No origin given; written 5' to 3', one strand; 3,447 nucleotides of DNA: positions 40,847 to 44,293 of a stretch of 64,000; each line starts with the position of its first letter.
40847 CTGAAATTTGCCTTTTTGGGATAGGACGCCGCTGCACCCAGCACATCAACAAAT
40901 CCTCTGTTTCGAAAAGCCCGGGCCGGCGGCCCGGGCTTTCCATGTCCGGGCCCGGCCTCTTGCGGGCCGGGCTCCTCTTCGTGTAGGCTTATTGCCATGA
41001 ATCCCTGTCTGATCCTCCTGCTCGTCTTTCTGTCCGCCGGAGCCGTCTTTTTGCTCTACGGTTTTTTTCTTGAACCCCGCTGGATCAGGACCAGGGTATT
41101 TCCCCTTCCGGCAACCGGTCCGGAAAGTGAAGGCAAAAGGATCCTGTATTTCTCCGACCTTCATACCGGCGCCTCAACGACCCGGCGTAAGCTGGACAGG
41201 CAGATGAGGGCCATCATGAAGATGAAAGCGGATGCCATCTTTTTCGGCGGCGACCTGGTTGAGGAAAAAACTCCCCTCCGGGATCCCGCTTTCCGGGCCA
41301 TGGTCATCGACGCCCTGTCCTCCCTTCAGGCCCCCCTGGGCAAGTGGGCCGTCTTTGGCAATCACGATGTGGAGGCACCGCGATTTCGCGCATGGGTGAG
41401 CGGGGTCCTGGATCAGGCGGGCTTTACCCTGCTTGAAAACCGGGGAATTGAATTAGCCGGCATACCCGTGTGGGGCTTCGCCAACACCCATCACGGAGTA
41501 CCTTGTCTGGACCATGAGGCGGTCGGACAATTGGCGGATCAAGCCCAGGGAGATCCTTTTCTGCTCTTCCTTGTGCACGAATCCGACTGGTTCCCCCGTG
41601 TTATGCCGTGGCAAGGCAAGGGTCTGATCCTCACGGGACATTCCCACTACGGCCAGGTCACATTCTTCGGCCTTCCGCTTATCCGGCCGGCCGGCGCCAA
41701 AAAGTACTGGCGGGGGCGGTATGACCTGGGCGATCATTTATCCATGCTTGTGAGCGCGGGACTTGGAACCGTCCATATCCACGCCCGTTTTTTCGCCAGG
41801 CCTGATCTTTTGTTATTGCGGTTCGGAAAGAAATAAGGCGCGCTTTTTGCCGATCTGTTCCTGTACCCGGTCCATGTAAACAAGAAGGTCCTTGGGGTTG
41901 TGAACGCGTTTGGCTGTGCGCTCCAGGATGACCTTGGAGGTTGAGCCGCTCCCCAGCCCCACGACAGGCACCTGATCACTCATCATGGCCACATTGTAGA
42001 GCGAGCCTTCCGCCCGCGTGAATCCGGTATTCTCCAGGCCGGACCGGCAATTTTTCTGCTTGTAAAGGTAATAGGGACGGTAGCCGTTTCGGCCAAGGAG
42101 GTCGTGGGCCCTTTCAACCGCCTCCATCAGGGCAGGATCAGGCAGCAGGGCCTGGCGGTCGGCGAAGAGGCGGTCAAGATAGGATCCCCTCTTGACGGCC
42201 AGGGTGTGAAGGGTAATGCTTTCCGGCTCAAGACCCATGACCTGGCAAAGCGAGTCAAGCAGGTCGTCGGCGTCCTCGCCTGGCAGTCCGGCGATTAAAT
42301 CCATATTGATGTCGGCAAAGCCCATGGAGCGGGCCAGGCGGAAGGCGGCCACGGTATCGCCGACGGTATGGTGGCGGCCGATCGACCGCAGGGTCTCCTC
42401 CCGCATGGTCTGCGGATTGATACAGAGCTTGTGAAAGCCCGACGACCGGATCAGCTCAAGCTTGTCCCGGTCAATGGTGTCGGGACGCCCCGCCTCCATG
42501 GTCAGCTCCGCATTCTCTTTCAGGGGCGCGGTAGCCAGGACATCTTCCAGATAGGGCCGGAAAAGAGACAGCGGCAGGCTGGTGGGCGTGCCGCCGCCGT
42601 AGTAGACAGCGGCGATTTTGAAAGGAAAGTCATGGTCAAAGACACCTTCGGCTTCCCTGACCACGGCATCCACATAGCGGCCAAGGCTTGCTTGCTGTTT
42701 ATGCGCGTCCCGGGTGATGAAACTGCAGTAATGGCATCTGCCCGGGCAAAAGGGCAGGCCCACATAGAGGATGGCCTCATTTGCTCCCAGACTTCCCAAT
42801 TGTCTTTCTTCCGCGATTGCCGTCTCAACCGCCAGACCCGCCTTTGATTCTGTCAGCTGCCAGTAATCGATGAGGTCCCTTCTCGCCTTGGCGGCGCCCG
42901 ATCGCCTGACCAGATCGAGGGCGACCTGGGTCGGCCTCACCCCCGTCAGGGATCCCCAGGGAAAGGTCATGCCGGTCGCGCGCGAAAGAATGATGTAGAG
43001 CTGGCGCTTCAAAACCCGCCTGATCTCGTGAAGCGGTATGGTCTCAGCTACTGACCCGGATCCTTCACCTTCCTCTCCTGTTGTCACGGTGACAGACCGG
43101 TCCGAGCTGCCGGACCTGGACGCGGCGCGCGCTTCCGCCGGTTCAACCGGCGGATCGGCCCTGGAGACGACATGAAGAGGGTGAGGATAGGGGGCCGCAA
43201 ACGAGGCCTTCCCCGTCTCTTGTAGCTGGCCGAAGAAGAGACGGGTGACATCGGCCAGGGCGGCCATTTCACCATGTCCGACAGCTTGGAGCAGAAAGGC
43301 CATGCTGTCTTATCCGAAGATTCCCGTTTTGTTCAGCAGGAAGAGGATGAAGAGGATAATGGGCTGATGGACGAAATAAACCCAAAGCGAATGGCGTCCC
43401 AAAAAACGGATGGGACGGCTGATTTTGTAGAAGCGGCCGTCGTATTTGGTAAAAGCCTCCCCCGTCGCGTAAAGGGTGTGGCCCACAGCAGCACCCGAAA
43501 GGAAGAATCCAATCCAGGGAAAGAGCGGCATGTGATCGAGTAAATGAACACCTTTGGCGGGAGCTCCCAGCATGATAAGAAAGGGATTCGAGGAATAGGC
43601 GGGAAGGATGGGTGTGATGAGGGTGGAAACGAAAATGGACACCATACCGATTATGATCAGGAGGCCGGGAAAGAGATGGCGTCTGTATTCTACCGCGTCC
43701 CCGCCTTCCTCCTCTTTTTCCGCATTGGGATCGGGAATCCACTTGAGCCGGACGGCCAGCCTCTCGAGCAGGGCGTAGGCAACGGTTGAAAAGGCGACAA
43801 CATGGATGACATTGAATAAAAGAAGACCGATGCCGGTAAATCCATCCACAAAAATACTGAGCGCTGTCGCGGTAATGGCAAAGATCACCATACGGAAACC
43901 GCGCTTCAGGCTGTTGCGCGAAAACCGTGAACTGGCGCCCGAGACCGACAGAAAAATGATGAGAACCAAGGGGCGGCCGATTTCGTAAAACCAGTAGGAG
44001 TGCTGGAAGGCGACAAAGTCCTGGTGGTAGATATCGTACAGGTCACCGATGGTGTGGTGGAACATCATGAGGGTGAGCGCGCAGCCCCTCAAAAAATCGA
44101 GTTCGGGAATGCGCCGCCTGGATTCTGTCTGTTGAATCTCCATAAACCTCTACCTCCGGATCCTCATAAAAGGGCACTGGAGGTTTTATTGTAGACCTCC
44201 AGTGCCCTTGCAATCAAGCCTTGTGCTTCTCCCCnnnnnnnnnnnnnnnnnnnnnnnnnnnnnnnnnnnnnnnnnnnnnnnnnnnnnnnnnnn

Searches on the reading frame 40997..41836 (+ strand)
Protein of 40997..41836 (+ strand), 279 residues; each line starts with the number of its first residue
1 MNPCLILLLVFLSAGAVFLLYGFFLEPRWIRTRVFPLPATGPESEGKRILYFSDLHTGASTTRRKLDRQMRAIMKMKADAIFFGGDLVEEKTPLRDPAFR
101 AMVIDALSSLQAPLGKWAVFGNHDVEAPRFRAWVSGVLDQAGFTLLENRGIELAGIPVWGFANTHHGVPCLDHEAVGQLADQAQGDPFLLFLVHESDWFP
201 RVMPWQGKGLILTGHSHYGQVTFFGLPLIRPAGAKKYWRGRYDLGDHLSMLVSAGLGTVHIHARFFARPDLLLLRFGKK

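Call 66: search_protein_families(library=pfam, proteins=[window:40997-41836:+], max_evalue=0.00001)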
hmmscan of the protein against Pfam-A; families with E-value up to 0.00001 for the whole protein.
window:40997-41836:+ (279 aa): 1 family
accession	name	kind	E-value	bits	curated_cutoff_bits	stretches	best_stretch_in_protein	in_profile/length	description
PF00149.33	Metallophos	-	8.7e-08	33.3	21.5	1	48-217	2-189/191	Calcineurin-like phosphoesterase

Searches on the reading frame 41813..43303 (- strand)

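Call 66: search_protein_families(library=pfam, proteins=[window:41813-43303:-], max_evalue=0.00001)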
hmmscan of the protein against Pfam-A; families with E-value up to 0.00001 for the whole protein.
window:41813-43303:- (496 aa): 1 family
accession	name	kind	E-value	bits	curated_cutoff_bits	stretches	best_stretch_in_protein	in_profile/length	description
PF04055.27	Radical_SAM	-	7.5e-20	72.2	29.5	1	183-351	4-162/166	Radical SAM superfamily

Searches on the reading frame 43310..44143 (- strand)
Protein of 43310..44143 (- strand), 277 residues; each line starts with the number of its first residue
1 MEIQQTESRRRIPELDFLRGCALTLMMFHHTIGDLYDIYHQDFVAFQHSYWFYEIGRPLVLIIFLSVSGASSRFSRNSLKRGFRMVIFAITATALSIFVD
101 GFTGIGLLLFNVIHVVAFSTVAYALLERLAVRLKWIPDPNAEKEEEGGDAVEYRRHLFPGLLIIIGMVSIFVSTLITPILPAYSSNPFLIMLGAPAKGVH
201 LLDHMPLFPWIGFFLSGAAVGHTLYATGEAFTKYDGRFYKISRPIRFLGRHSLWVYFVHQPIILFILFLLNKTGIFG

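Call 84: search_protein_families(library=pfam, proteins=[window:43310-44143:-], max_evalue=0.00001)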
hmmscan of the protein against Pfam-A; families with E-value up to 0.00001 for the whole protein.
window:43310-44143:- (277 aa): 2 families
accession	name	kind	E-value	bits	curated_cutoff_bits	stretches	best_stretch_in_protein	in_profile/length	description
PF07786.18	HGSNAT_cat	-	1.4e-29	103.6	22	2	162-261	125-222/222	Heparan-alpha-glucosaminide N-acetyltransferase, catalytic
PF01757.29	Acyl_transf_3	-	3.5e-06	26.7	31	0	13-101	2-81/326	Acyltransferase domain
